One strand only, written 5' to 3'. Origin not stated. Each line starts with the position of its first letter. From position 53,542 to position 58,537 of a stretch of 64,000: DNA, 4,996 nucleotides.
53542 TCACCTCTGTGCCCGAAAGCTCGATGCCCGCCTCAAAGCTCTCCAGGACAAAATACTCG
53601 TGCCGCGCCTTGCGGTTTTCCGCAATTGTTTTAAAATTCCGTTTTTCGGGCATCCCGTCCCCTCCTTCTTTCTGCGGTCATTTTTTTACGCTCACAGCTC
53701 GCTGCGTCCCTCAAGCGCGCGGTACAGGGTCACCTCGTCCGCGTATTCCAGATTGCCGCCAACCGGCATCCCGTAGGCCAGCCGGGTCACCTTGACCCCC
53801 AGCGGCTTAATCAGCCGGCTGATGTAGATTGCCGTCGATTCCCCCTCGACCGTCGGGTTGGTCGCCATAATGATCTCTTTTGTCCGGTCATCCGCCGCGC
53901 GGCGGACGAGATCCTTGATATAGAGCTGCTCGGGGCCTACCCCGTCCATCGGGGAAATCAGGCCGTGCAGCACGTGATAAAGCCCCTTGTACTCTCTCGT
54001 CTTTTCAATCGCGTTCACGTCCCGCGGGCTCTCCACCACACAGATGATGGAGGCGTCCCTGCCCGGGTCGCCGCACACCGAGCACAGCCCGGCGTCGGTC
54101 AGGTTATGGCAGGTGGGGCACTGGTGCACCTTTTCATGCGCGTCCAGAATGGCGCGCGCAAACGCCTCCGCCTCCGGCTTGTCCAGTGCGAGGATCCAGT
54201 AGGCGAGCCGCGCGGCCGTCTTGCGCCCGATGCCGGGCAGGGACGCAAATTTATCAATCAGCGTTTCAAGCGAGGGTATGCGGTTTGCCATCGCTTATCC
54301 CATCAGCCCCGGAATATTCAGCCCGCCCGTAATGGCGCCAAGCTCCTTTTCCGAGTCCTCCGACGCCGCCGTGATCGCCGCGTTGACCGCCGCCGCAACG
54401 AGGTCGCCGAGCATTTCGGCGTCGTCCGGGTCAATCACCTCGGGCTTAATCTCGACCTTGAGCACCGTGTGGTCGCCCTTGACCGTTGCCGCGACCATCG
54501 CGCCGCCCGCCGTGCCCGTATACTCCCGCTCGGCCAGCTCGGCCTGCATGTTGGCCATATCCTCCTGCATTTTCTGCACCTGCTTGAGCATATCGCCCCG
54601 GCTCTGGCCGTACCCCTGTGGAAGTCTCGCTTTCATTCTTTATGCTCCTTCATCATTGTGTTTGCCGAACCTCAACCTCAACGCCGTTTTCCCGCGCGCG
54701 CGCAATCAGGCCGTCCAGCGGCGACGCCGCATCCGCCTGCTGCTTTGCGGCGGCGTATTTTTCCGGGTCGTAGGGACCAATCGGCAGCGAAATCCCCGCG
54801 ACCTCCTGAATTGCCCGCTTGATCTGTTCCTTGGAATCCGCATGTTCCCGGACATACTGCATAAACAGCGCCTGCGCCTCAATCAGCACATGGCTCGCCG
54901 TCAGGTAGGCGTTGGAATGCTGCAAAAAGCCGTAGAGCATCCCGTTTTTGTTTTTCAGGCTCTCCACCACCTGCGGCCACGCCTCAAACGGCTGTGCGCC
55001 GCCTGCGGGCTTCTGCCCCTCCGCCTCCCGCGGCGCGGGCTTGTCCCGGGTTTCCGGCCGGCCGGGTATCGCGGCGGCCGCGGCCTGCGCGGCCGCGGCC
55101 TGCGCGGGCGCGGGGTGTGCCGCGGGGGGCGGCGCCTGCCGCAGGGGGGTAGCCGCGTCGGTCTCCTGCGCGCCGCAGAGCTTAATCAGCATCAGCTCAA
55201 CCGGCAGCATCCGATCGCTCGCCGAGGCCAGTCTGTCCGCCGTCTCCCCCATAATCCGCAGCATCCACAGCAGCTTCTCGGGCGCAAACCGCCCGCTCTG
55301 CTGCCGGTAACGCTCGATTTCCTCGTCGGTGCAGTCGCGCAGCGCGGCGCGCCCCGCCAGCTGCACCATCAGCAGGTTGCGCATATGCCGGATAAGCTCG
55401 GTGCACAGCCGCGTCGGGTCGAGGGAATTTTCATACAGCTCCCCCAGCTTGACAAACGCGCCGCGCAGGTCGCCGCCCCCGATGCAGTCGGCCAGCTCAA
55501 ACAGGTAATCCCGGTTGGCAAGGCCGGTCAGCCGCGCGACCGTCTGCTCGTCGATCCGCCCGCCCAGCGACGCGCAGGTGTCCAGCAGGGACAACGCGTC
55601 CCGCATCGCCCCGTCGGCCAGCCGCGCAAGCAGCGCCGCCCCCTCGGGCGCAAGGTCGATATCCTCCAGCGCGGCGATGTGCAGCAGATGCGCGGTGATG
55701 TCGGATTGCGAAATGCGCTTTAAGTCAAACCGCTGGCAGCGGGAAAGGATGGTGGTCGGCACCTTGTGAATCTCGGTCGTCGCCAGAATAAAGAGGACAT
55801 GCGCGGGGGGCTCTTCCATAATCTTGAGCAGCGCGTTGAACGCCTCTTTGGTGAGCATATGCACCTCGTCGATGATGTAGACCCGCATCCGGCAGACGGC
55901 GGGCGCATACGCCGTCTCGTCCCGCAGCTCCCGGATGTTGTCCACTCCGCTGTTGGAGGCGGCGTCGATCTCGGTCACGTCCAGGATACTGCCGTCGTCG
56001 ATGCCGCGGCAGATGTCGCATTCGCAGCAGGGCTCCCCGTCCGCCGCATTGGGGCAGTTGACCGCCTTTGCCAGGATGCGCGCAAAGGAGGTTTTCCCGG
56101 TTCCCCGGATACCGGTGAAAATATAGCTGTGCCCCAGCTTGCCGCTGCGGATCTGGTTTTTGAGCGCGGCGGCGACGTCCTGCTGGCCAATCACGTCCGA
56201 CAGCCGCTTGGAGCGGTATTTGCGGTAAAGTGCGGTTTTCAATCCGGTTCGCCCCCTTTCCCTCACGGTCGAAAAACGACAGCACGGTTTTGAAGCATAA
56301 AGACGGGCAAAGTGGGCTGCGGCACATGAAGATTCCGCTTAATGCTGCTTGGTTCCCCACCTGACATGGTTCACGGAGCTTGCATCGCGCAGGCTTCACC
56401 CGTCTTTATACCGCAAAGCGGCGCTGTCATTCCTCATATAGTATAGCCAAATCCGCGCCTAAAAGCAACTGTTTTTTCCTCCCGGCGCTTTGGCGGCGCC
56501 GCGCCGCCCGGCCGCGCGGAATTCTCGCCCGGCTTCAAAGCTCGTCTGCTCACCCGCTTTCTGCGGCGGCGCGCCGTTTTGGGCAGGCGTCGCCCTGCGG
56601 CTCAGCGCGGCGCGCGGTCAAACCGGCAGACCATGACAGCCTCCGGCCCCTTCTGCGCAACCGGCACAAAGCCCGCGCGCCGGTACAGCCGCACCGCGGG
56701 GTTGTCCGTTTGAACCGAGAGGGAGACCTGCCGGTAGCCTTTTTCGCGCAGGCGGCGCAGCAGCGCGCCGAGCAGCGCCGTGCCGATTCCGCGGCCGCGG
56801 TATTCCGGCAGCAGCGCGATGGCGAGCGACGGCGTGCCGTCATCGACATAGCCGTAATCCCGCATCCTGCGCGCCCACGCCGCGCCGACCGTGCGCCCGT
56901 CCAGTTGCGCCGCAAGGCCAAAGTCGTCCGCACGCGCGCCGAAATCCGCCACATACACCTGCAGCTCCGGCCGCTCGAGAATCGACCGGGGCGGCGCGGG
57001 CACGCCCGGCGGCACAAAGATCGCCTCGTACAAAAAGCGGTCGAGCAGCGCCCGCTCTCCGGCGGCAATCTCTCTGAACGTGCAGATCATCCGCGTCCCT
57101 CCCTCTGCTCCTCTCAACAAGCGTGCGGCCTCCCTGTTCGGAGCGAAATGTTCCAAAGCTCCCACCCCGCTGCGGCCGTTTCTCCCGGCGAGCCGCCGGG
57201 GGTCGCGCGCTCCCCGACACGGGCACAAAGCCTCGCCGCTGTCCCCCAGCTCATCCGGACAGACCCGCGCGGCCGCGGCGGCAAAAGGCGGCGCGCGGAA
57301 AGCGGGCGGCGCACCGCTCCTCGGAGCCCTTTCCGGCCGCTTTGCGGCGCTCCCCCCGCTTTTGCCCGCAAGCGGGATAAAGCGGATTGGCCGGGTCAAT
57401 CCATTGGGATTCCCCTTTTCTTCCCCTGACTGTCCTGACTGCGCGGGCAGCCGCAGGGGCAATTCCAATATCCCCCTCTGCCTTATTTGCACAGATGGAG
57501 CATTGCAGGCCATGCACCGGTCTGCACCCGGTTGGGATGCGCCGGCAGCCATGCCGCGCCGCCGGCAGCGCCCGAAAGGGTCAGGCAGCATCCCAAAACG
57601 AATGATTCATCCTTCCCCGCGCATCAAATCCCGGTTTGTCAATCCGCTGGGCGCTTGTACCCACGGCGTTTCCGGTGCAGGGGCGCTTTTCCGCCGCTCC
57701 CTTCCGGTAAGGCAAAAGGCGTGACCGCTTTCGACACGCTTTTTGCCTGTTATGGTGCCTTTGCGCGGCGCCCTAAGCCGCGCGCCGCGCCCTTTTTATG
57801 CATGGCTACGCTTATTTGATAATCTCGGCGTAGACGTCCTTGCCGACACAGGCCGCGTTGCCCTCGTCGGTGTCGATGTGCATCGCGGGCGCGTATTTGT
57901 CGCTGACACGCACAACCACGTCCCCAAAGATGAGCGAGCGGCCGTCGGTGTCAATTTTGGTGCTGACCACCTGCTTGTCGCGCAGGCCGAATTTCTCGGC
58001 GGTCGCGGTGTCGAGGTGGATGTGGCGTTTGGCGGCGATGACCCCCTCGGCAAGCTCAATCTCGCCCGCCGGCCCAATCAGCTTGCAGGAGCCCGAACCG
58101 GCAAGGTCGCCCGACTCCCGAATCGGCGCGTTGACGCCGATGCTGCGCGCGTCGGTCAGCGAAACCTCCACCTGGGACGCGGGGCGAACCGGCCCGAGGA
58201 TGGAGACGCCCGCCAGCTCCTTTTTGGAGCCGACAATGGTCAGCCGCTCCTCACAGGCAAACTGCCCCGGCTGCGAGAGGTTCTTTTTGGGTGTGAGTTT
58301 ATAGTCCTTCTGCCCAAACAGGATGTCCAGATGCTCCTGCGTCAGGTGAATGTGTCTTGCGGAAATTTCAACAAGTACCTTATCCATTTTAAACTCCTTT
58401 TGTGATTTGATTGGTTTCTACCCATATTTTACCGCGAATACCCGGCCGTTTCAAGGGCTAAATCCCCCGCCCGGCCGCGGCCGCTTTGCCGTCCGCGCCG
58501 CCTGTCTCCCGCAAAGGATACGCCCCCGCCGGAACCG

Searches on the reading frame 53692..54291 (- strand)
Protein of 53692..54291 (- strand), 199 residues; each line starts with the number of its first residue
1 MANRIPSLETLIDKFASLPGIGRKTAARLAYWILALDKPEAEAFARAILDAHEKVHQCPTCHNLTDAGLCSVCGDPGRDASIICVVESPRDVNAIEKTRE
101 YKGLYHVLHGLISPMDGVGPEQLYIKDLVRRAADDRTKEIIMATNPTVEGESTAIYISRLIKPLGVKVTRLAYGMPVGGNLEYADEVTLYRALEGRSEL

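Call 42: search_protein_families(library=pfam, max_evalue=0.01, proteins=[window:53692-54291:-])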
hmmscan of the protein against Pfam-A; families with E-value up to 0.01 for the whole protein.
window:53692-54291:- (199 aa): 5 families
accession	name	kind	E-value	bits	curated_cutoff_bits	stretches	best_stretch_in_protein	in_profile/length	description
PF13662.12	Toprim_4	-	1.5e-27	96.1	25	1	82-172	2-85/85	Toprim domain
PF21176.3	RecR_HhH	-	3.7e-14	52.7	27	1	8-51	1-44/45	RecR, helix-hairpin-helix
PF01751.28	Toprim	-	5.4e-13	49.4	23.1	1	83-169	2-94/96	Toprim domain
PF21175.2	RecR_C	-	3.4e-12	46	22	1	174-196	1-23/24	RecR, C-terminal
PF02132.21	RecR_ZnF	-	4.2e-06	26.9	22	1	55-75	1-21/21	RecR, Cys4-zinc finger domain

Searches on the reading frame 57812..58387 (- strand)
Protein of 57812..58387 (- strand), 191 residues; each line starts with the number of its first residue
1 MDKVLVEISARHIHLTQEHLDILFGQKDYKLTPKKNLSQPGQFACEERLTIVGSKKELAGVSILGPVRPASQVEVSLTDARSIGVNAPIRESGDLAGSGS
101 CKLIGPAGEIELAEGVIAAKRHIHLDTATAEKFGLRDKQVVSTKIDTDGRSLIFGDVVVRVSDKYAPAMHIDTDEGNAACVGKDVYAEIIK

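Call 42: search_protein_families(library=pfam, max_evalue=0.01, proteins=[window:57812-58387:-])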
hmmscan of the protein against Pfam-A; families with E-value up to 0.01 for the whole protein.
window:57812-58387:- (191 aa): 1 family
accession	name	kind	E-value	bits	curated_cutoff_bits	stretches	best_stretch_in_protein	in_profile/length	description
PF06130.18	PTAC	-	1e-76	257.1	25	1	6-180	2-174/176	Phosphate propanoyltransferase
